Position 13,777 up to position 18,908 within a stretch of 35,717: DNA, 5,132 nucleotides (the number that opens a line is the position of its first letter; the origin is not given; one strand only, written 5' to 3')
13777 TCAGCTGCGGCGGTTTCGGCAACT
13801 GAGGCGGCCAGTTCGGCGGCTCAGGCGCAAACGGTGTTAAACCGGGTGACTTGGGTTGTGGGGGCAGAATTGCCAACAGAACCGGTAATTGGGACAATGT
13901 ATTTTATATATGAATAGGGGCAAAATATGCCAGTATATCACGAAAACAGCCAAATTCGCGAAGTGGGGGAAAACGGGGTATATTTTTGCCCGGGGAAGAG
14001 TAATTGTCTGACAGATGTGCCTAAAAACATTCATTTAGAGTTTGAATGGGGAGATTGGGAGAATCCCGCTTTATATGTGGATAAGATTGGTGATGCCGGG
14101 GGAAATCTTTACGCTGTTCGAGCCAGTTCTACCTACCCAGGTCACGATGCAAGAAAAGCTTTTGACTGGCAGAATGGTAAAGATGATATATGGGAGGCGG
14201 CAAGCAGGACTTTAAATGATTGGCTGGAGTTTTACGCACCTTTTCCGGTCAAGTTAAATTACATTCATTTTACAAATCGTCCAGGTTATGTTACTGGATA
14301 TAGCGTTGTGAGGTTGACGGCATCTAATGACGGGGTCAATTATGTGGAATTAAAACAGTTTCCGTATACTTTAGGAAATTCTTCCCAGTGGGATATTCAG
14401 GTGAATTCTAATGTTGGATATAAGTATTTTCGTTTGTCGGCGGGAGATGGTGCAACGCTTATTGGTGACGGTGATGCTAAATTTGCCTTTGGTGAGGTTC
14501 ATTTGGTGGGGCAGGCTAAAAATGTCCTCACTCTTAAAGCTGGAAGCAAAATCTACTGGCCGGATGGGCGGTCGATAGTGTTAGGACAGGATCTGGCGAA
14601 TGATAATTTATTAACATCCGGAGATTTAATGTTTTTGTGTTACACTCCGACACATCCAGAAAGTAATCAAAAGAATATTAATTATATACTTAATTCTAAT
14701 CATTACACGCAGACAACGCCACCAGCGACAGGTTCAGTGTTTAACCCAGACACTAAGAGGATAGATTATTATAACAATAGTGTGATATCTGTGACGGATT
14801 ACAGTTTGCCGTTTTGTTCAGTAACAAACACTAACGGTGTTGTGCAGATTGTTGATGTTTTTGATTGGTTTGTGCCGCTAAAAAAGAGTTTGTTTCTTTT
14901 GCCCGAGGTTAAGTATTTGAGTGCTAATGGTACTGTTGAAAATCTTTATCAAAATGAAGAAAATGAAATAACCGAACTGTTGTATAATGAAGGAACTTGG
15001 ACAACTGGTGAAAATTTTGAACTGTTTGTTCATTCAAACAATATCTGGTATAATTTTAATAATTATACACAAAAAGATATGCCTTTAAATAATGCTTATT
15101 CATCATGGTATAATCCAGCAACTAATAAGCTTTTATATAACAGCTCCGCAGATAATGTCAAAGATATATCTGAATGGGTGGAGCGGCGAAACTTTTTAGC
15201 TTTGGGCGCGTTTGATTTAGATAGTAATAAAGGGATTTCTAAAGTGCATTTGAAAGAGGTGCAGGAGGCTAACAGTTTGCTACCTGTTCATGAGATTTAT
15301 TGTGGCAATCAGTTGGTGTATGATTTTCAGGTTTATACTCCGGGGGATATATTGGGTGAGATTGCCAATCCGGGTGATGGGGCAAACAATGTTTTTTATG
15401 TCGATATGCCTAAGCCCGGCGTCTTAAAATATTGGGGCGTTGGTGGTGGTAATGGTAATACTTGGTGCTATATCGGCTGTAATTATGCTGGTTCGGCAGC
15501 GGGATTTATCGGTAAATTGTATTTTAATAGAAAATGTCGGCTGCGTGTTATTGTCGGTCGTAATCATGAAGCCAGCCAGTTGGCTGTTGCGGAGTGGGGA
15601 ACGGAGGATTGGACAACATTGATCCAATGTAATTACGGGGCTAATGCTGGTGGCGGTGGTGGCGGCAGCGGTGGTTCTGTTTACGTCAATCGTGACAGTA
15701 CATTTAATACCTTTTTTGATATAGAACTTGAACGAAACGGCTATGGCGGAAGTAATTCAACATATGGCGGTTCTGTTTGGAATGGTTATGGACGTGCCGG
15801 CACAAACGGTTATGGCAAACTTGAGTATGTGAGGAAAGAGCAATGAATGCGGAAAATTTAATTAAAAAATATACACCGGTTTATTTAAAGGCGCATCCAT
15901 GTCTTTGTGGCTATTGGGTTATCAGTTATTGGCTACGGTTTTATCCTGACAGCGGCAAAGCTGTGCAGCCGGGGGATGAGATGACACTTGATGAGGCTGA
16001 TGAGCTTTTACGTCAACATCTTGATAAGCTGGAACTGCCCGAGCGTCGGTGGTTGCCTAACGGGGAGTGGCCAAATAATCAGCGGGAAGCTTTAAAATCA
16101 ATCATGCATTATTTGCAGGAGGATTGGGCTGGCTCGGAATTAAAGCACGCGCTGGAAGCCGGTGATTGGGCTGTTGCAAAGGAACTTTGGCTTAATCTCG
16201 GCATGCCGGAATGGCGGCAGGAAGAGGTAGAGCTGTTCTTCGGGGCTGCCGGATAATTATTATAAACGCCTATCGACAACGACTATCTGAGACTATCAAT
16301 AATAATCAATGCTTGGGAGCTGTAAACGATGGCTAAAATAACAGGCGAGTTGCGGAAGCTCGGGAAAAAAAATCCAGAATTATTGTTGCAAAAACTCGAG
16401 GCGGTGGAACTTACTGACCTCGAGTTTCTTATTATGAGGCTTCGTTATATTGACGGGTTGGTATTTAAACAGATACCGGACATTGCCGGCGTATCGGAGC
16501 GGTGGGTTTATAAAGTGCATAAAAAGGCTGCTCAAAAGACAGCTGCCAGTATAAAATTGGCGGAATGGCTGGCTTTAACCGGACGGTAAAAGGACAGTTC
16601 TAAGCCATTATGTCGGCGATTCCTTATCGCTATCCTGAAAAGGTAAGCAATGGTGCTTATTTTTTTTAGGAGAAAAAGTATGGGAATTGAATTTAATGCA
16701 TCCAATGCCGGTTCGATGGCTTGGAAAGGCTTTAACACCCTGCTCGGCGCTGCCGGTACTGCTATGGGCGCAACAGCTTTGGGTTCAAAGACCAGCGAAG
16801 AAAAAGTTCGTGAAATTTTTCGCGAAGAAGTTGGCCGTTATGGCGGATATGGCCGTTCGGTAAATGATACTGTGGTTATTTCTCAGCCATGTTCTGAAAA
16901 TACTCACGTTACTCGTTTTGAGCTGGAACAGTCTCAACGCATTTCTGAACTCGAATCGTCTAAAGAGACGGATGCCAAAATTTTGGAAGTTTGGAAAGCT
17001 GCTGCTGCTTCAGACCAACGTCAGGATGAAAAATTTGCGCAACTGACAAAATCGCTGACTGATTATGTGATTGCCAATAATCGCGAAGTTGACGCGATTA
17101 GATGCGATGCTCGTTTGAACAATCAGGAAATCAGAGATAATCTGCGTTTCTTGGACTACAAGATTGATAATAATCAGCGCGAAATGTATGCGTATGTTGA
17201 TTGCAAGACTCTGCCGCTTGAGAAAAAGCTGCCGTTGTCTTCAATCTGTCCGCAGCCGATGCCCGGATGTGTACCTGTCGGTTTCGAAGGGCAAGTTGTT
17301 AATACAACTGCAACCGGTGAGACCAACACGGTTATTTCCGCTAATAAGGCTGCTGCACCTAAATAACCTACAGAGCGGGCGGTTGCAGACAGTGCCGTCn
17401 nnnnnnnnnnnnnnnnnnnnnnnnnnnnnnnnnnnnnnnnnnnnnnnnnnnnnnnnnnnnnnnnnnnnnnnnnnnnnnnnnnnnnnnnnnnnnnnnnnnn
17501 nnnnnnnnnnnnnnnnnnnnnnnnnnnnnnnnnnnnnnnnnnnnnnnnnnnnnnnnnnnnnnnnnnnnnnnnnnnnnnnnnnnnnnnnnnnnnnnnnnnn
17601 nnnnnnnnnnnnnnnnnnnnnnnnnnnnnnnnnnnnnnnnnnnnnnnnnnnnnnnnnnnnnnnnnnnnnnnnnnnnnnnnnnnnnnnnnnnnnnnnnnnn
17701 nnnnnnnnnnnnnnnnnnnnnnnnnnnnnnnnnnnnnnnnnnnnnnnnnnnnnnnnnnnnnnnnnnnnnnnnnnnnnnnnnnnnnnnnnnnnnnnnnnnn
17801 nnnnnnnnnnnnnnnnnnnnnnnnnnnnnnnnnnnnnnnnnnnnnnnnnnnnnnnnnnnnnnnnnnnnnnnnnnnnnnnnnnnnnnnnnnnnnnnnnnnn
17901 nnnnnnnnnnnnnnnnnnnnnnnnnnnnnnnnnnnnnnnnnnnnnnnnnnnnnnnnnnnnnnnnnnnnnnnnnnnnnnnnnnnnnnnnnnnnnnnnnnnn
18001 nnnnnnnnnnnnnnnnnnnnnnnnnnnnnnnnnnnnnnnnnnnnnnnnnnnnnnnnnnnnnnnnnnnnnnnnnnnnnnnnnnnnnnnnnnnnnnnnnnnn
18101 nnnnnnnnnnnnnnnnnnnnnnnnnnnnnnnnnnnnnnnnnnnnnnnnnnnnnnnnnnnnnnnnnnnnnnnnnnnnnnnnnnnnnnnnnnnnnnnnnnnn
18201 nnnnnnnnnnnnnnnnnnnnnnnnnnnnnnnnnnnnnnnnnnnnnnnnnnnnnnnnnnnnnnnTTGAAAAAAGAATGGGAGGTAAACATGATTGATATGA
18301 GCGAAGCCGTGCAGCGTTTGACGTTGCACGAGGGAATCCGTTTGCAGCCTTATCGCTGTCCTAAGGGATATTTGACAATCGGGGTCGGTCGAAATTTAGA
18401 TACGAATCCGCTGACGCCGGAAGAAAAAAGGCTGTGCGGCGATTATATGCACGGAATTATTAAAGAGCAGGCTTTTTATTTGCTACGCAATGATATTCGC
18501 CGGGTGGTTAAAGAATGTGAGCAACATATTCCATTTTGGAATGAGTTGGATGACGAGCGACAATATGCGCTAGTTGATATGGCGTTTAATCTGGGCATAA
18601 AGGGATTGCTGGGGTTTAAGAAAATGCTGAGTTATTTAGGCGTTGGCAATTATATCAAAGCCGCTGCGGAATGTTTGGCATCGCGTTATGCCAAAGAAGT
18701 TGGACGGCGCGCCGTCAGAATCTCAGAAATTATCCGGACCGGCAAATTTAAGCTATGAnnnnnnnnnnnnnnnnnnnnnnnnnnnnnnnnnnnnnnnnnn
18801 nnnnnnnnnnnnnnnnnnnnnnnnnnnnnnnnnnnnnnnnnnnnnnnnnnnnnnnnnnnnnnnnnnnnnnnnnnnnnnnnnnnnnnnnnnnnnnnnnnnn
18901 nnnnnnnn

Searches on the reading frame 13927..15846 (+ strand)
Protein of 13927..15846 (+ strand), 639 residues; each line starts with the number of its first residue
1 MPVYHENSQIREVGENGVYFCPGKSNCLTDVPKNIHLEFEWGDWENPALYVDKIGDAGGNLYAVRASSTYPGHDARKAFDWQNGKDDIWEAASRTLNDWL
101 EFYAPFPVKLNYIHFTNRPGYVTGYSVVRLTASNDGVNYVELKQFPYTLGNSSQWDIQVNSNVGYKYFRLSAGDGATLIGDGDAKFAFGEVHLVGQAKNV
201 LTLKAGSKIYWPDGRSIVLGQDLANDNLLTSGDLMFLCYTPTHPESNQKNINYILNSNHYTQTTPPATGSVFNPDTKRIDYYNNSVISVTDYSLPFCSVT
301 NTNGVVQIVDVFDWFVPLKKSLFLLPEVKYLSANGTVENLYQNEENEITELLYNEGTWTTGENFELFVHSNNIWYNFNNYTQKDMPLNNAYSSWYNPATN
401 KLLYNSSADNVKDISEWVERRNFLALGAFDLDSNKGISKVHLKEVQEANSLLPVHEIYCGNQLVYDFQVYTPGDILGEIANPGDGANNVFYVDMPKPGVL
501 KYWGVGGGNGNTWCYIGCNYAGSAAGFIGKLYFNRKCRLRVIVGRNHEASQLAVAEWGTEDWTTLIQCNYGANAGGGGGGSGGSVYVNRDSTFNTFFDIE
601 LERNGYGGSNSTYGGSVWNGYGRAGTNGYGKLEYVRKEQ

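Call 54: search_protein_families(library=phrogs, proteins=[window:13927-15846:+], max_evalue=0.01)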
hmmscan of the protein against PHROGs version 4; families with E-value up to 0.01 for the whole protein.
window:13927-15846:+ (639 aa): 1 family
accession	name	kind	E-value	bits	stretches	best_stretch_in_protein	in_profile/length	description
phrog_14630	-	unknown function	0.0033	18.5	0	384-411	5-32/72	-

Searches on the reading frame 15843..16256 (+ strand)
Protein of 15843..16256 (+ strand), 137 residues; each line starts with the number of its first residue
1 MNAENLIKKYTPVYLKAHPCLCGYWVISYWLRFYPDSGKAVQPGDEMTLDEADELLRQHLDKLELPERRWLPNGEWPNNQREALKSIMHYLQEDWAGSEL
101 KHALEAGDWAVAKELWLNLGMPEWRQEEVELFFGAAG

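Call 54: search_protein_families(library=phrogs, proteins=[window:15843-16256:+], max_evalue=0.01)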
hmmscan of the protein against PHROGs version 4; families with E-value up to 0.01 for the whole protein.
window:15843-16256:+ (137 aa): 2 families
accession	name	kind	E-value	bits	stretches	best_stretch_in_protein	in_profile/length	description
phrog_7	-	lysis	2.6e-06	26.8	1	35-113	589-668/873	endolysin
phrog_28234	-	lysis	0.00021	21.5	1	18-97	92-171/372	endolysin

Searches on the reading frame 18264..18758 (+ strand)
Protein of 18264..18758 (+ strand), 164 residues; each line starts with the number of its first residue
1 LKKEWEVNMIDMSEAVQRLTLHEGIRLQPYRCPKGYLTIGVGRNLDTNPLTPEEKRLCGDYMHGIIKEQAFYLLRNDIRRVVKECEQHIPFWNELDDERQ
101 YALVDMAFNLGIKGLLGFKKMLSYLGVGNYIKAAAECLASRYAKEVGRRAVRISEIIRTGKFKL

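Call 110: search_protein_families(library=phrogs, proteins=[window:18264-18758:+], max_evalue=0.001)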
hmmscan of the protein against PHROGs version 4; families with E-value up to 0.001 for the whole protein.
window:18264-18758:+ (164 aa): 8 families
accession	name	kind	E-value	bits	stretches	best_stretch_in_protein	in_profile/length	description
phrog_7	-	lysis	5.8e-20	72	1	13-143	556-676/873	endolysin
phrog_33534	-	unknown function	1.6e-17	64.3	1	86-161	5-86/94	-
phrog_430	-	tail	2.5e-09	37.1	1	19-161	171-289/868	baseplate hub subunit and tail lysozyme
phrog_15410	-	unknown function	7.1e-09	36.1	1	26-152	184-306/311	-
phrog_13211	-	tail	4.9e-08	32.5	1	30-151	765-877/887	baseplate hub subunit and tail lysozyme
phrog_28234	-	lysis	6.3e-06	26.5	1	65-121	120-178/372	endolysin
phrog_3617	-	unknown function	3e-05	24.4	1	64-112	302-351/405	-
phrog_2083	-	head and packaging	0.00067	19.3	1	11-135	759-867/908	internal virion lysozyme motif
